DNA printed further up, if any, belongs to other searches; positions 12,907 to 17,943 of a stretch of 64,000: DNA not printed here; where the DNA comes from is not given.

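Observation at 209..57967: Hidden 5'-proximal introns with an almost invariant GTGCG donor and (G)ACTGACG branch site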

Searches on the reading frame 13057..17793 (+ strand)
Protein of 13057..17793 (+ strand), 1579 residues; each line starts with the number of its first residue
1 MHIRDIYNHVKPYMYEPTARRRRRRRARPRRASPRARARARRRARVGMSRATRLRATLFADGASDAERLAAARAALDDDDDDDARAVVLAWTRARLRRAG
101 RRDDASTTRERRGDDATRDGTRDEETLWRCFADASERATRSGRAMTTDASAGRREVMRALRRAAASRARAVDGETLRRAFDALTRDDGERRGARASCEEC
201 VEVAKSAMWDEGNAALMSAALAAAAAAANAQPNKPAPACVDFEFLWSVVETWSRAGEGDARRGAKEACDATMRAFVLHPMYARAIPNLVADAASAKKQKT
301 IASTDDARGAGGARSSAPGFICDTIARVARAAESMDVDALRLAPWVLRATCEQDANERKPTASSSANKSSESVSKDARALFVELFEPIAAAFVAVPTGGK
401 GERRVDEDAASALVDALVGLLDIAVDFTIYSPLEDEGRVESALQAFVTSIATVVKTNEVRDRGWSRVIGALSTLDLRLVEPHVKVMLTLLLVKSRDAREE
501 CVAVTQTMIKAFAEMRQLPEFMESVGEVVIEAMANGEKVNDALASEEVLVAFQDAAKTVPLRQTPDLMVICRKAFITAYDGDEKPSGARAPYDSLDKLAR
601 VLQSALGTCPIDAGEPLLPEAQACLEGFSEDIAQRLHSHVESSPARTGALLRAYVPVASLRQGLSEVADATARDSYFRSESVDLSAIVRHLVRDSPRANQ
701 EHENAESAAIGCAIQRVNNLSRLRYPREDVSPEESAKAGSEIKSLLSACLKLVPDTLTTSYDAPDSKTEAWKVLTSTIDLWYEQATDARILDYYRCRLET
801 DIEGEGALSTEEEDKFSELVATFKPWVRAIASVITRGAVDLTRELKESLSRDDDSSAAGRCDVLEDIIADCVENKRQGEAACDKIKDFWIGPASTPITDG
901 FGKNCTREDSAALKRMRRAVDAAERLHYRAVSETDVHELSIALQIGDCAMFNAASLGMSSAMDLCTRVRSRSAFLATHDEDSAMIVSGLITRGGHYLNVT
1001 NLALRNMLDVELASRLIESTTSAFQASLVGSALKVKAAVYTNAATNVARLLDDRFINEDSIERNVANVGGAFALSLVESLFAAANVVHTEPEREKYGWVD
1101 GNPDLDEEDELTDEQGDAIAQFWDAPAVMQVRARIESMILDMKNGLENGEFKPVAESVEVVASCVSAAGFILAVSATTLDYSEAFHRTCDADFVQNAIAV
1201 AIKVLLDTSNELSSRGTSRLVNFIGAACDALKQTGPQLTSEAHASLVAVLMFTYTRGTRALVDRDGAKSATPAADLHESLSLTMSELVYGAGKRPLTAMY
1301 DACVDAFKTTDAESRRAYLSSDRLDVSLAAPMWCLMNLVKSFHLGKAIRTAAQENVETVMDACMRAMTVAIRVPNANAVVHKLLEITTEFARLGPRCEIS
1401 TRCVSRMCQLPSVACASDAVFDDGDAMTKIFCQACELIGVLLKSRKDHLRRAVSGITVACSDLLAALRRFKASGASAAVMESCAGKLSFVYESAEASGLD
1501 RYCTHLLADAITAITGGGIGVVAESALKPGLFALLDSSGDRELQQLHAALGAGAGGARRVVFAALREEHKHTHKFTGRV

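Call 55: search_protein_families(library=pfam, max_evalue=0.001, proteins=[window:13057-17793:+])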
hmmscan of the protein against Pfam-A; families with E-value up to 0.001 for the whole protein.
window:13057-17793:+ (1579 aa): 1 family
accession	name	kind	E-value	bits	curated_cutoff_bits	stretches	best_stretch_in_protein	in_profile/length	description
PF10441.14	Urb2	-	3.2e-14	53.8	27.1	1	1409-1577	28-208/209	Urb2/Npa2 family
